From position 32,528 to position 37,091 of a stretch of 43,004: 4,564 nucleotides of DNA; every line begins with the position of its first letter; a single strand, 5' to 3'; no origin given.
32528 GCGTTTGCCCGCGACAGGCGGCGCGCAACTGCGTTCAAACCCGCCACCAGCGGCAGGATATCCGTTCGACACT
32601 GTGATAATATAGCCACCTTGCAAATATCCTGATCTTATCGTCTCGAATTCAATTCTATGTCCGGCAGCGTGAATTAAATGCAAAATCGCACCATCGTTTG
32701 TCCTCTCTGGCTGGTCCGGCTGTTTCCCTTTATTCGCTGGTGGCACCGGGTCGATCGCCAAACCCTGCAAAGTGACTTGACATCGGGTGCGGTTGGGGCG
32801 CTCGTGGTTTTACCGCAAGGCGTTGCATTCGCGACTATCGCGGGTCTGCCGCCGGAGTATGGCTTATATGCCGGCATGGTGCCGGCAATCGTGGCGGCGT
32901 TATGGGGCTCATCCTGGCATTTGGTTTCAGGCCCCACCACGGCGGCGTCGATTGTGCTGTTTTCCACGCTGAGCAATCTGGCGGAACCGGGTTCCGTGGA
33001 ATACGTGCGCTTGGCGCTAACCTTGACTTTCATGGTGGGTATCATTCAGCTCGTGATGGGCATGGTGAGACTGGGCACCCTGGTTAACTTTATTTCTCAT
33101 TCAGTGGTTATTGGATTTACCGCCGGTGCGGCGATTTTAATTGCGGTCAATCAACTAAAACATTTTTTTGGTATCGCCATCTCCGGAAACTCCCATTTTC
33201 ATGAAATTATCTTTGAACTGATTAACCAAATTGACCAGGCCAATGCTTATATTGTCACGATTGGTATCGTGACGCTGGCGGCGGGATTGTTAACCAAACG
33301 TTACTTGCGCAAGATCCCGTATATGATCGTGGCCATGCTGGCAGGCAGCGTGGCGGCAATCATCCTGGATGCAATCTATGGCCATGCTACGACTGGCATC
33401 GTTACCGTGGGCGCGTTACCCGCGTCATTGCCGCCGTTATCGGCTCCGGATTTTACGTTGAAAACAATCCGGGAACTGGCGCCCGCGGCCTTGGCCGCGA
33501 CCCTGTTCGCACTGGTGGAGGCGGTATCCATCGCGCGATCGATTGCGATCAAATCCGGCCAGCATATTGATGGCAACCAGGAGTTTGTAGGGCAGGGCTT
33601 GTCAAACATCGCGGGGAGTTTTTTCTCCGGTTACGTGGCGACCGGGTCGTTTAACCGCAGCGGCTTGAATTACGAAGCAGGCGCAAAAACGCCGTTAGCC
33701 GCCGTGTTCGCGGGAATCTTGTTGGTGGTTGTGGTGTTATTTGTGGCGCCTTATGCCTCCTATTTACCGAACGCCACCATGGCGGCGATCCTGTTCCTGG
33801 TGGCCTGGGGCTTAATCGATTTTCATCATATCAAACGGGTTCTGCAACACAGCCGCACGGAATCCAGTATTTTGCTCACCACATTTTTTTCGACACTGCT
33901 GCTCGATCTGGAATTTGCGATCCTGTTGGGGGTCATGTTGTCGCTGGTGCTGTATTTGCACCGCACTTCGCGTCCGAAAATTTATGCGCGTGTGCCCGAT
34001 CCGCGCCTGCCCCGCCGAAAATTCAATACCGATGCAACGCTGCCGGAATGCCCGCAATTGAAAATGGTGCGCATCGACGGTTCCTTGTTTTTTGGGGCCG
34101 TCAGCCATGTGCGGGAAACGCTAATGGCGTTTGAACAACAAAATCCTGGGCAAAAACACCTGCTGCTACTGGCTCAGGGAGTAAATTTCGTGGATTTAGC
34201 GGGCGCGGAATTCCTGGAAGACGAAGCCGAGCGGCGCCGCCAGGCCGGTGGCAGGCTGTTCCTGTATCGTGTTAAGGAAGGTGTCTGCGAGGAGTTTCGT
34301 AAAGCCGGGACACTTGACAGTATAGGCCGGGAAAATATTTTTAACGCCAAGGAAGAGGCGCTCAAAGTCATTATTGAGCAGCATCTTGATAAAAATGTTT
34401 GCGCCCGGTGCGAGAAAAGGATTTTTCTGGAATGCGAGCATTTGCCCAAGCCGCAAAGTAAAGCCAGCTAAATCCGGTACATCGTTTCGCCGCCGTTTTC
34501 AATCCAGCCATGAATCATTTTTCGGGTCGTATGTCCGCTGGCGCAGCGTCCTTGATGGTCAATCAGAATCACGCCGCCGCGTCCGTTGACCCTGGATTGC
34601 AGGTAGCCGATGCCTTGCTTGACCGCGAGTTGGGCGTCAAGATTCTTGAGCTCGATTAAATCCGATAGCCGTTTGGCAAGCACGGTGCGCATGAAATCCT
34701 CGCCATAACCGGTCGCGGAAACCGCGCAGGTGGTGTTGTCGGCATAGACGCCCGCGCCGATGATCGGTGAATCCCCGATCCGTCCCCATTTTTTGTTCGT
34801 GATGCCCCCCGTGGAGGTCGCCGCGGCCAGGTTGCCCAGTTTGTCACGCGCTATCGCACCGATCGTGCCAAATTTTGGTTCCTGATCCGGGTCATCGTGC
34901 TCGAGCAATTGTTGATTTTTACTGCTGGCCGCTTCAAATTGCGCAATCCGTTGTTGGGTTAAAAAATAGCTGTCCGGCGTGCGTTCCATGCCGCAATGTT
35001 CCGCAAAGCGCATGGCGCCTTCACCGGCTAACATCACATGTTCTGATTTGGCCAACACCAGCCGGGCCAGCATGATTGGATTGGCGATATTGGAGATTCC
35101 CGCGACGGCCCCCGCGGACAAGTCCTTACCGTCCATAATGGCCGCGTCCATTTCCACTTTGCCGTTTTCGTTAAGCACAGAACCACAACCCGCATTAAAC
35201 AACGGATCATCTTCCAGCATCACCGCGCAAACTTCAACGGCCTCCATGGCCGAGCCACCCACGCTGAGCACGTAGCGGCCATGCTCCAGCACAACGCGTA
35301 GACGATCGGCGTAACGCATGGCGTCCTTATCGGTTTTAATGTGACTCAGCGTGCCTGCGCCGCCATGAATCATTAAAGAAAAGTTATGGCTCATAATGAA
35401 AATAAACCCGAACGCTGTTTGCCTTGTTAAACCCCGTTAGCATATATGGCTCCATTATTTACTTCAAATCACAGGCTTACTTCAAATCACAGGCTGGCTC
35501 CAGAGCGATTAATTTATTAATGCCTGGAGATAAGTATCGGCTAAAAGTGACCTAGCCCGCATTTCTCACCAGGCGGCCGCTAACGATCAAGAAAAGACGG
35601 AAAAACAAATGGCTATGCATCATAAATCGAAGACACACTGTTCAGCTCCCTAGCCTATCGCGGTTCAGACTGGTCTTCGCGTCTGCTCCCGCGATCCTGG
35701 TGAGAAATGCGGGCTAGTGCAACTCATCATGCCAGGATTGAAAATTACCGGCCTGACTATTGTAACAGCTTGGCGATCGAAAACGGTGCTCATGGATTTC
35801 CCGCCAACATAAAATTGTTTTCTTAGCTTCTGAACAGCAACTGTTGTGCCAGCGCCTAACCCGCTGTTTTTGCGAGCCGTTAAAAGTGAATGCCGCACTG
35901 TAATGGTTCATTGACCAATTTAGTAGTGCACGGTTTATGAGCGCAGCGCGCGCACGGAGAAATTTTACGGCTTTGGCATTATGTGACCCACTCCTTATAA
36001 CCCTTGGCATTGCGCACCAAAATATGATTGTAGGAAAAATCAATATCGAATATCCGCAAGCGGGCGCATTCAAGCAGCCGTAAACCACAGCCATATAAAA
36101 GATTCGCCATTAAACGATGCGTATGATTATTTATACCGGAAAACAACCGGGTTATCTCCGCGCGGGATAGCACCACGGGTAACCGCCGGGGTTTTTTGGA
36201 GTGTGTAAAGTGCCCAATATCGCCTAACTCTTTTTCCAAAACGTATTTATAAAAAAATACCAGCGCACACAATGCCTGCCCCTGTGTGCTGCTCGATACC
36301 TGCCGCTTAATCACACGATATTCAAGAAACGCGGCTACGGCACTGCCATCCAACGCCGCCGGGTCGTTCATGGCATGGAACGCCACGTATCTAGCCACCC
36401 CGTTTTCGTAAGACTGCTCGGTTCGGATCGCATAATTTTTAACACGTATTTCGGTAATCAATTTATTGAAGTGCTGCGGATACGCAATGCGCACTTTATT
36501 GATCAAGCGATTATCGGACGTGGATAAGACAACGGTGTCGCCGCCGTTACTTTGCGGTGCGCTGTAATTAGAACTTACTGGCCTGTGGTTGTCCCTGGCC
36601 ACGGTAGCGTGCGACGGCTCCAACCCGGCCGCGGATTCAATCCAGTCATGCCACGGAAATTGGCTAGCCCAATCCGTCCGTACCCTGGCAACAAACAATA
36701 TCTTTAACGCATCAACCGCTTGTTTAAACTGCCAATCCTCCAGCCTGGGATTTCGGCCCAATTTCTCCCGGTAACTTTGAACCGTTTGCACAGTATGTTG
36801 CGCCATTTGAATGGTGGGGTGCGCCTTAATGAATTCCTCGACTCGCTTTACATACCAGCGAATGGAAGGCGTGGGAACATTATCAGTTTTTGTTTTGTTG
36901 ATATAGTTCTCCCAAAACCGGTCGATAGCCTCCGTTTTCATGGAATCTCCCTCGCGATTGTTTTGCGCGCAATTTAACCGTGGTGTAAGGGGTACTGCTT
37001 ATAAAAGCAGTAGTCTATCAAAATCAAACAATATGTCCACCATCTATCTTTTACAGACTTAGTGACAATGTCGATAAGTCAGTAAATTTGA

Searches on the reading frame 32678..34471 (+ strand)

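Call 57: search_protein_families(library=pfam, proteins=[window:32678-34471:+], max_evalue=0.00001)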
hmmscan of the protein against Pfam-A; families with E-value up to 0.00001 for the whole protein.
window:32678-34471:+ (597 aa): 2 families
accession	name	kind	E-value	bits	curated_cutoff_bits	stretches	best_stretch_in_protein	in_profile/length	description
PF00916.26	Sulfate_transp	-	3.5e-99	332.6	23.2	1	30-401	1-379/380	Sulfate permease family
PF01740.26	STAS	-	5.4e-13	49.1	22.6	1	458-561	7-106/106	STAS domain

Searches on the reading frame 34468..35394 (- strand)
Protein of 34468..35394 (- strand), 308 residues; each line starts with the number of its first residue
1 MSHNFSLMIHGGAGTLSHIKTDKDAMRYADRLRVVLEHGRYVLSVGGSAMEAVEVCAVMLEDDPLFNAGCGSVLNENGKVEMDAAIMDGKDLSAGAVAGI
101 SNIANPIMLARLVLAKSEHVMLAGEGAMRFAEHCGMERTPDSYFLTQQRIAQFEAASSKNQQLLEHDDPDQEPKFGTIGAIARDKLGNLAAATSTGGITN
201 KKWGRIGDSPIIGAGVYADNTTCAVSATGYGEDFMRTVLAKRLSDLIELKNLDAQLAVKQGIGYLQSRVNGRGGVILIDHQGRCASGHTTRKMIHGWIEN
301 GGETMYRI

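Call 57: search_protein_families(library=pfam, proteins=[window:34468-35394:-], max_evalue=0.00001)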
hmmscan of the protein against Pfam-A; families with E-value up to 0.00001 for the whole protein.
window:34468-35394:- (308 aa): 1 family
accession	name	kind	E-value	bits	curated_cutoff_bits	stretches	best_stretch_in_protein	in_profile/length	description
PF01112.23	Asparaginase_2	-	9.2e-104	347.3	27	1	7-300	3-300/309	Asparaginase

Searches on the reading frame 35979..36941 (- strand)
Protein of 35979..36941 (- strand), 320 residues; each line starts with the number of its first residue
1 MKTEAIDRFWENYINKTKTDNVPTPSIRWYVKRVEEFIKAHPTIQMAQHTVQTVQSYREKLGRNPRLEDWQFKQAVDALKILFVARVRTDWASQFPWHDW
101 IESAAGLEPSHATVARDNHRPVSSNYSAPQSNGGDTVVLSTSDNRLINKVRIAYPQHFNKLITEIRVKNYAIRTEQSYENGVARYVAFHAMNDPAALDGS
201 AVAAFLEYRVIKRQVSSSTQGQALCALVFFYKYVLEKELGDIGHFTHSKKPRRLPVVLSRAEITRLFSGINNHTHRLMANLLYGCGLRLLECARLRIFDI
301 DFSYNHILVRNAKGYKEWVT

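Call 57: search_protein_families(library=pfam, proteins=[window:35979-36941:-], max_evalue=0.00001)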
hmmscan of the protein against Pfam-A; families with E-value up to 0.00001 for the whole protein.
window:35979-36941:- (320 aa): 3 families
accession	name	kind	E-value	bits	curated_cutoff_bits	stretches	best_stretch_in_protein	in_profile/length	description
PF13495.12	Phage_int_SAM_4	-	4.8e-26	91.4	27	1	159-240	3-84/85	Phage integrase, N-terminal SAM-like domain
PF00589.27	Phage_integrase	-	4.8e-07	30.2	27.1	1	258-317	3-66/172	Phage integrase family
PF02899.23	Phage_int_SAM_1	-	9.8e-06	26.2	22.3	0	167-235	11-80/83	Phage integrase, N-terminal SAM-like domain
